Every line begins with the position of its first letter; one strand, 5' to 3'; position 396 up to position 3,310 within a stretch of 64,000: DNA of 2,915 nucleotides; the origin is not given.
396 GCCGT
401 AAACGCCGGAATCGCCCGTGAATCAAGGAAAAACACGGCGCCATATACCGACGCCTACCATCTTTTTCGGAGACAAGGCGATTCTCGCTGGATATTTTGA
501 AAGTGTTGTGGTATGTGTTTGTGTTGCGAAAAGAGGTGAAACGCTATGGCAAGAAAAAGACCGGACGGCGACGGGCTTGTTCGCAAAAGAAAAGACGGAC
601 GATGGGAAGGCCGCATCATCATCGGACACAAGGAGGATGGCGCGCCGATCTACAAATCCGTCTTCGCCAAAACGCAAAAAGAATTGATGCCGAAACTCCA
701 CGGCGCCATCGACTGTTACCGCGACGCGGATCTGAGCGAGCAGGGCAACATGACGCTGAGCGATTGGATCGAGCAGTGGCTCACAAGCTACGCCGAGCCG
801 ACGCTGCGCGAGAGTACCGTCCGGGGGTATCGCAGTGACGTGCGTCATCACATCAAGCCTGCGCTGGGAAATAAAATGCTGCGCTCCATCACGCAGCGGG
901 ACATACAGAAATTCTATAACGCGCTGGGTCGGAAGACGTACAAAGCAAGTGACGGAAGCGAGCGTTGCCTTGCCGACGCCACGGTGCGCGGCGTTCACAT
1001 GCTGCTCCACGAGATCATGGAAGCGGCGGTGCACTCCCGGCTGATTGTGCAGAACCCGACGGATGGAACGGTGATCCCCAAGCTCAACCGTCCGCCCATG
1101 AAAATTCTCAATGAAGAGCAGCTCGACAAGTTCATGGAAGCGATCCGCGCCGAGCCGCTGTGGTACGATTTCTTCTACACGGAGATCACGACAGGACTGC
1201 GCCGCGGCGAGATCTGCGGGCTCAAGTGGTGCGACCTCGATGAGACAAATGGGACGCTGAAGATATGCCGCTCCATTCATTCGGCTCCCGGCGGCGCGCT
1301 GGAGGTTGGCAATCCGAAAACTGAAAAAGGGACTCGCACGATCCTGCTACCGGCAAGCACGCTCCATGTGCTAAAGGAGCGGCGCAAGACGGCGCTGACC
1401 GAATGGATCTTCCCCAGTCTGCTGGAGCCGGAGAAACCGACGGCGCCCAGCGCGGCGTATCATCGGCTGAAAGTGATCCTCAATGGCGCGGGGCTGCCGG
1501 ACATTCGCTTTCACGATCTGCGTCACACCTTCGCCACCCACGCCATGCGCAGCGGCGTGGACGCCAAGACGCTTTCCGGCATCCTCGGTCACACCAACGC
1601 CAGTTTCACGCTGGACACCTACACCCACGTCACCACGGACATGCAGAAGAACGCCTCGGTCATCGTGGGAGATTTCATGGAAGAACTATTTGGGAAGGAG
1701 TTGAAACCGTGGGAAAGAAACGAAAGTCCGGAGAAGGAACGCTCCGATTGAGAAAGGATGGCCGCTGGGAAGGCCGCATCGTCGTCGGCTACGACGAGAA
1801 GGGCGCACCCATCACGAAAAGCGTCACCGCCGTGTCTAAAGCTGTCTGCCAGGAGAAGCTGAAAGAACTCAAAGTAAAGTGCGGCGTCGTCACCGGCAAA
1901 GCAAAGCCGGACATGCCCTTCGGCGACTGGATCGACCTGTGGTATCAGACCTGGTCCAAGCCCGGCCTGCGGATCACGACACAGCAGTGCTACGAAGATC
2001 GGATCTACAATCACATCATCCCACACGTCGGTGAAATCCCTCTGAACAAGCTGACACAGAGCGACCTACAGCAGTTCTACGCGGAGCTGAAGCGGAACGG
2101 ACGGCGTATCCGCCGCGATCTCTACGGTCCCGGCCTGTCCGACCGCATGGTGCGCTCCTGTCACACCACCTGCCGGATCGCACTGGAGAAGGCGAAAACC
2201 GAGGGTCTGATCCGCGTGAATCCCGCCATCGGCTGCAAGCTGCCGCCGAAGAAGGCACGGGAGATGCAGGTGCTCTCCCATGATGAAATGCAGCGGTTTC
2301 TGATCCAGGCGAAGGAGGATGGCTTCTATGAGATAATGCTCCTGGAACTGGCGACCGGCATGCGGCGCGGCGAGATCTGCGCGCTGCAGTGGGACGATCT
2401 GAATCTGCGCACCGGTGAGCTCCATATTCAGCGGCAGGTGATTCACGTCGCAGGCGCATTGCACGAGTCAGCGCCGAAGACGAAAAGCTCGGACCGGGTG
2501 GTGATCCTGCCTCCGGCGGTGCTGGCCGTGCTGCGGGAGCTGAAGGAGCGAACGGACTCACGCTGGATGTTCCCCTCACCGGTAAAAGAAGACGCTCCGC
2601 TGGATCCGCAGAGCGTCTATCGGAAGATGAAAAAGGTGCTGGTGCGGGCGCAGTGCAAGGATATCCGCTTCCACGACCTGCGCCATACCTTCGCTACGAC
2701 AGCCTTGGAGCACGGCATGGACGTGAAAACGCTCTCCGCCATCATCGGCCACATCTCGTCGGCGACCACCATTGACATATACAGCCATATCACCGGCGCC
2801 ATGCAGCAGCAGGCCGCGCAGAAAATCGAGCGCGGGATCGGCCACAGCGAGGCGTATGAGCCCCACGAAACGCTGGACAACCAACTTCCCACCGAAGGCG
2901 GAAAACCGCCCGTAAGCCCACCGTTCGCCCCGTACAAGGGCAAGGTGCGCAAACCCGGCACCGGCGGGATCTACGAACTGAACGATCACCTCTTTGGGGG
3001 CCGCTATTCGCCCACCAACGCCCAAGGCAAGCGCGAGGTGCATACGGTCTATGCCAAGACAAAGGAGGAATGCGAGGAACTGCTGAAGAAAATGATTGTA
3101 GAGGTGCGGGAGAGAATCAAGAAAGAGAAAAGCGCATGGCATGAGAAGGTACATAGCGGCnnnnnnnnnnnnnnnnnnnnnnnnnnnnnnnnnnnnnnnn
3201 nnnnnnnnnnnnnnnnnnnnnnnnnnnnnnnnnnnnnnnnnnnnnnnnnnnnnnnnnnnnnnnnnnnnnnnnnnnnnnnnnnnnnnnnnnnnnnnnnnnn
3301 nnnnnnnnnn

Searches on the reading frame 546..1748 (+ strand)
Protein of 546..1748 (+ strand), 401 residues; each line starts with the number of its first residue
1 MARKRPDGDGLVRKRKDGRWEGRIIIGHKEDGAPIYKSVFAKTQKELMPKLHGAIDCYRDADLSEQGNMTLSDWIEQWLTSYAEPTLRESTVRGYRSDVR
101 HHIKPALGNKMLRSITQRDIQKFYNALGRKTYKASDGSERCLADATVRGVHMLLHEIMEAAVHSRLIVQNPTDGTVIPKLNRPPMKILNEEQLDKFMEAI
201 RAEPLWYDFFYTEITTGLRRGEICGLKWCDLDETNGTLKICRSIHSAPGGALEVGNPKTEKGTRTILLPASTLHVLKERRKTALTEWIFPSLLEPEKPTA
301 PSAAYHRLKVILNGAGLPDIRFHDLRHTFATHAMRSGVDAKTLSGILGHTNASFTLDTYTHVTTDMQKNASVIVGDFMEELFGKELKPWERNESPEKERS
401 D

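Call 4: search_protein_families(library=pfam, proteins=[window:546-1748:+], max_evalue=1)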
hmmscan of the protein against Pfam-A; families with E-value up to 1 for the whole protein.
window:546-1748:+ (401 aa): 5 families
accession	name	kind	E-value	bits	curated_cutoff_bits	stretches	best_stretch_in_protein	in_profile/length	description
PF00589.27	Phage_integrase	-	1e-26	94.2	27.1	1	187-364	2-170/172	Phage integrase family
PF14659.12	Phage_int_SAM_3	-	1.1e-16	61.2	22.6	1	70-127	1-57/58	Phage integrase, N-terminal SAM-like domain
PF02899.23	Phage_int_SAM_1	-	0.00012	22.8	22.3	1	75-135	1-63/83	Phage integrase, N-terminal SAM-like domain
PF22022.2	Phage_int_M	-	0.0061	17.2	27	1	74-127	4-56/96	Phage integrase central domain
PF13495.12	Phage_int_SAM_4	-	0.16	12.9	27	1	76-131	3-58/85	Phage integrase, N-terminal SAM-like domain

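Call 86: search_protein_families(library=phrogs, proteins=[window:546-1748:+], max_evalue=0.001)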
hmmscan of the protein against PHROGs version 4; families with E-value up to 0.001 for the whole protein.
window:546-1748:+ (401 aa): 8 families
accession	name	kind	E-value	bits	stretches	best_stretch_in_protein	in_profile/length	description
phrog_1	-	integration and excision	2.3e-78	265.9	1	11-384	112-457/611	integrase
phrog_216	-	integration and excision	2.9e-39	136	1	148-370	16-232/301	integrase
phrog_7685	-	integration and excision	9.7e-16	59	1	254-376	119-237/240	integrase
phrog_26960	-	unknown function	9.2e-15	56.1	1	12-134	11-133/146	-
phrog_7269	-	integration and excision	2.3e-08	34.9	1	305-370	14-77/89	integrase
phrog_7244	-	integration and excision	3e-07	31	1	67-232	71-225/263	integrase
phrog_35951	-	unknown function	1.3e-05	26.5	1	309-364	10-64/97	-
phrog_34557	-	integration and excision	7.2e-05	23.6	0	313-367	119-171/183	integrase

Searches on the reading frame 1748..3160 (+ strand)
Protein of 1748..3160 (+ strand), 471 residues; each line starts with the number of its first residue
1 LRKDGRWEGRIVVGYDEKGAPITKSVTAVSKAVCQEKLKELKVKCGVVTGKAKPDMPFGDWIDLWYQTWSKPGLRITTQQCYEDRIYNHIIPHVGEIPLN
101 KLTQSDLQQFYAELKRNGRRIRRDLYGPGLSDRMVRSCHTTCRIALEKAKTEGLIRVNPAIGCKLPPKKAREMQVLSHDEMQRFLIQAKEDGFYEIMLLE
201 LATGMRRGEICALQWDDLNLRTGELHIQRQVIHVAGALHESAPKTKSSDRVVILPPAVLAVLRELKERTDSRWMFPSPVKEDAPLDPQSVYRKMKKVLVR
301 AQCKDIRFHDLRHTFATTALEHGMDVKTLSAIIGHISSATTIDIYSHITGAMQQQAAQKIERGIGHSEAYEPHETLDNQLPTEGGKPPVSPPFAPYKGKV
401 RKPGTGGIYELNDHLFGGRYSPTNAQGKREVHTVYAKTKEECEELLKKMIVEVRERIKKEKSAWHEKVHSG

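Call 4: search_protein_families(library=pfam, proteins=[window:1748-3160:+], max_evalue=1)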
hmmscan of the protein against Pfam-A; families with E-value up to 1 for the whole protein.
window:1748-3160:+ (471 aa): 6 families
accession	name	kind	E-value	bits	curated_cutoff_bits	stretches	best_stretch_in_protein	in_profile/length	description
PF00589.27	Phage_integrase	-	9.6e-28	97.5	27.1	1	175-349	2-169/172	Phage integrase family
PF14659.12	Phage_int_SAM_3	-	7.3e-13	49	22.6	1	58-114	2-57/58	Phage integrase, N-terminal SAM-like domain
PF18456.6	CmlA_N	-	0.056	13.2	25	0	59-89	123-153/232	Diiron non-heme beta-hydroxylase N-terminal domain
PF22022.2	Phage_int_M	-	0.079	13.6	27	0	58-113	1-55/96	Phage integrase central domain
PF18146.6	CinA_KH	-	0.089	13.3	27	1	434-459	44-69/73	Damage-inducible protein CinA KH domain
PF05008.21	V-SNARE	-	0.14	13.1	25.9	1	429-468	36-74/92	Vesicle transport v-SNARE protein N-terminus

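Call 86: search_protein_families(library=phrogs, proteins=[window:1748-3160:+], max_evalue=0.001)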
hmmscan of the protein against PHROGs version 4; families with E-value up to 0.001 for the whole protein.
window:1748-3160:+ (471 aa): 11 families
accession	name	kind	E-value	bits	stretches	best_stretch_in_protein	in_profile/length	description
phrog_1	-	integration and excision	1.1e-76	260.4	1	3-466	120-514/611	integrase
phrog_216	-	integration and excision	6.6e-40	138.1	1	140-362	20-238/301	integrase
phrog_7685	-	integration and excision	2.8e-21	77.1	1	244-361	123-236/240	integrase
phrog_26960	-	unknown function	2.5e-06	28.8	1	30-111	46-123/146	-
phrog_7269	-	integration and excision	8.4e-06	26.6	1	287-356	10-77/89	integrase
phrog_35951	-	unknown function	1.5e-05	26.4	1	294-364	9-78/97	-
phrog_7244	-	integration and excision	2.3e-05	24.8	1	144-229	148-232/263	integrase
phrog_25190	-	integration and excision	9.3e-05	23.7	1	284-348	25-89/109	integrase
phrog_37709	-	unknown function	0.00013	22.9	1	139-222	24-106/116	-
phrog_16880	-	DNA, RNA and nucleotide metabolism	0.00024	22.1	0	399-459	90-152/162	endonuclease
phrog_23783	-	integration and excision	0.00091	20.2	0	39-113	43-116/162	integrase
